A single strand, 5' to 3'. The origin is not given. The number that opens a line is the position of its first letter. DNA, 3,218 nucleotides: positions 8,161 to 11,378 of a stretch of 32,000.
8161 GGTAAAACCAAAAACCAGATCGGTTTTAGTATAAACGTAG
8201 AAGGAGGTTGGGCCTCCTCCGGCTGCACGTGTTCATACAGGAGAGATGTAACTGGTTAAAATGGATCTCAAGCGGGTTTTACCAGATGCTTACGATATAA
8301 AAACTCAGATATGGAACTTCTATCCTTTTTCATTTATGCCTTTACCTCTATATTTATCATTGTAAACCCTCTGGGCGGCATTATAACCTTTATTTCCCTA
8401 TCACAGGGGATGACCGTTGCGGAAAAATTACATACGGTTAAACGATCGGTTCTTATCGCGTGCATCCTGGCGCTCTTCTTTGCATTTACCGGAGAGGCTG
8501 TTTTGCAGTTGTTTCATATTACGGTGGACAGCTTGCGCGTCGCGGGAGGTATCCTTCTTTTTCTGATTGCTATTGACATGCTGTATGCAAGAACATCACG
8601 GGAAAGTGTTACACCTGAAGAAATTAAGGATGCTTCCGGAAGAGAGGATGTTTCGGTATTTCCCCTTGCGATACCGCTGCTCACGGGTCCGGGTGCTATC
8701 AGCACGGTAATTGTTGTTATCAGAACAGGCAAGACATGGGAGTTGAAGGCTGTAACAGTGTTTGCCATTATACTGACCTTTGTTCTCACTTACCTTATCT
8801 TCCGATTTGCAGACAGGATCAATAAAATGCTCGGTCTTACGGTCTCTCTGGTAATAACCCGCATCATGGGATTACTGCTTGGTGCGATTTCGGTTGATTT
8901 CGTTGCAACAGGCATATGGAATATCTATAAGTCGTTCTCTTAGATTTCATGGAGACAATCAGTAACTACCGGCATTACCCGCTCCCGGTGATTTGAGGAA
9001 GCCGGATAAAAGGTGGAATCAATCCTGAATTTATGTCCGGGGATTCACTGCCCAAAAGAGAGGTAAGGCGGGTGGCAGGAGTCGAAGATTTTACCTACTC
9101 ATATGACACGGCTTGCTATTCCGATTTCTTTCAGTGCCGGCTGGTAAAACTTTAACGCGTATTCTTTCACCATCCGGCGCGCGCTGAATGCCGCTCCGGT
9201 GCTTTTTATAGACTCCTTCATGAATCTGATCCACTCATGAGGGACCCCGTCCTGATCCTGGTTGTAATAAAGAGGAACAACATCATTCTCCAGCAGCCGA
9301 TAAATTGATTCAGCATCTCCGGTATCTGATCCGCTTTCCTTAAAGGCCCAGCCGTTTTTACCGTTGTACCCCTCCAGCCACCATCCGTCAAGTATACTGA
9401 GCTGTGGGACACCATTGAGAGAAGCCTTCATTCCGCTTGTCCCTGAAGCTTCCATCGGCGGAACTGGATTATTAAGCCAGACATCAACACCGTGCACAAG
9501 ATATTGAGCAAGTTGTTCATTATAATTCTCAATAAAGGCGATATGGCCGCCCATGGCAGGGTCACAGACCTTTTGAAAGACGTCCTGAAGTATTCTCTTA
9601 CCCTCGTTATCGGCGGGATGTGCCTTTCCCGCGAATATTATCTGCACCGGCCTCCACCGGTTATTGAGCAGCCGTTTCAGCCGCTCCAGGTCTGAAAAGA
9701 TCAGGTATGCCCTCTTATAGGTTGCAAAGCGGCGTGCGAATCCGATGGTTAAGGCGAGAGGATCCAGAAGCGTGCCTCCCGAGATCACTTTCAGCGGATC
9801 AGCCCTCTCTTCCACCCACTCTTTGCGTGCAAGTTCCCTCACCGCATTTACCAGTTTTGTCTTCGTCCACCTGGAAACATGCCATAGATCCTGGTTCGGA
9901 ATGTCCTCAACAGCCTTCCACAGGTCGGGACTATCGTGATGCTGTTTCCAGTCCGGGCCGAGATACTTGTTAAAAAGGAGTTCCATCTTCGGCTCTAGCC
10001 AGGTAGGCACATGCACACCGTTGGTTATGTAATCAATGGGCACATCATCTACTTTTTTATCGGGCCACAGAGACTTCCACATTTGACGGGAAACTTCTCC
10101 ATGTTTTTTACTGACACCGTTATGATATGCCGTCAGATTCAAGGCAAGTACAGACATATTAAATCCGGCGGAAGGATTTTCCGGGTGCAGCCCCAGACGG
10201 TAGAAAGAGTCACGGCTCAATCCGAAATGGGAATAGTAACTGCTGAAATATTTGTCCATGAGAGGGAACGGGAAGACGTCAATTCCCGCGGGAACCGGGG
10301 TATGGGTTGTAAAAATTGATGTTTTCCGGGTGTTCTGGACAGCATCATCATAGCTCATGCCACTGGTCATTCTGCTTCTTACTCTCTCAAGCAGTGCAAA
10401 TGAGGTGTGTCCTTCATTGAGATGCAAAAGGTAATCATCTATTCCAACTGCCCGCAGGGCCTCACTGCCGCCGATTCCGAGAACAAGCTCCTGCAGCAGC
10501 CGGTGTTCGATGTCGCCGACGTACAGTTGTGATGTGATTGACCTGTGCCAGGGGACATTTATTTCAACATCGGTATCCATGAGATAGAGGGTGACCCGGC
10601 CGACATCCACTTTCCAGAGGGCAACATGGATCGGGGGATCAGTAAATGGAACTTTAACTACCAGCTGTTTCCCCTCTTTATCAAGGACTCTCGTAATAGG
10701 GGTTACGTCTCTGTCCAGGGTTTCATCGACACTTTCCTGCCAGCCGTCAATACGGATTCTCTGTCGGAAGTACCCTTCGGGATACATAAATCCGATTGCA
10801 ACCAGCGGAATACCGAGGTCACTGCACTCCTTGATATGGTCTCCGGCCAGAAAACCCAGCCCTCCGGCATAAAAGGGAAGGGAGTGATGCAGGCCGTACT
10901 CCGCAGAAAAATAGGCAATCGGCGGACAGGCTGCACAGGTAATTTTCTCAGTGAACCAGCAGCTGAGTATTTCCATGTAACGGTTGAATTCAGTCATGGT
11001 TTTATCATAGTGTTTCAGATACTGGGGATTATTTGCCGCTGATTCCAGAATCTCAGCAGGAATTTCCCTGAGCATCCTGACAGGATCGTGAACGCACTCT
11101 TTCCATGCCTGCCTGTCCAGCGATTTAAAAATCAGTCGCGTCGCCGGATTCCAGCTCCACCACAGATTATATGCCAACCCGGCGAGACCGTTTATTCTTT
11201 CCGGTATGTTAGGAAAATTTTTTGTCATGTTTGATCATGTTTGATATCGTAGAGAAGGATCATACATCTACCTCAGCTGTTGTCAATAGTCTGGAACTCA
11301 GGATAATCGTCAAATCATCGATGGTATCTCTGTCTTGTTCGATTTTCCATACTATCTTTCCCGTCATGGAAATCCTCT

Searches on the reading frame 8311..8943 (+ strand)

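Call 25: search_protein_families(library=pfam, proteins=[window:8311-8943:+], max_evalue=0.00001)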
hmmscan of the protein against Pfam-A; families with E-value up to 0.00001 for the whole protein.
window:8311-8943:+ (210 aa): 1 family
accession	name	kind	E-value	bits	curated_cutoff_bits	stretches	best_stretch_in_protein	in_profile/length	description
PF01914.23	MarC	-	4.2e-56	190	23.9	1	4-205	1-202/203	MarC family integral membrane protein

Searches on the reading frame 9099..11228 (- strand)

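Call 25: search_protein_families(library=pfam, proteins=[window:9099-11228:-], max_evalue=0.00001)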
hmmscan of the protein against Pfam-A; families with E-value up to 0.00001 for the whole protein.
window:9099-11228:- (709 aa): 2 families
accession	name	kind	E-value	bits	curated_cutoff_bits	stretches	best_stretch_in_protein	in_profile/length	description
PF11897.13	DUF3417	-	4e-35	121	25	1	8-117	1-109/109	Protein of unknown function (DUF3417)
PF00343.26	Phosphorylase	-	2.4e-29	102.6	27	1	265-616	217-580/713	Carbohydrate phosphorylase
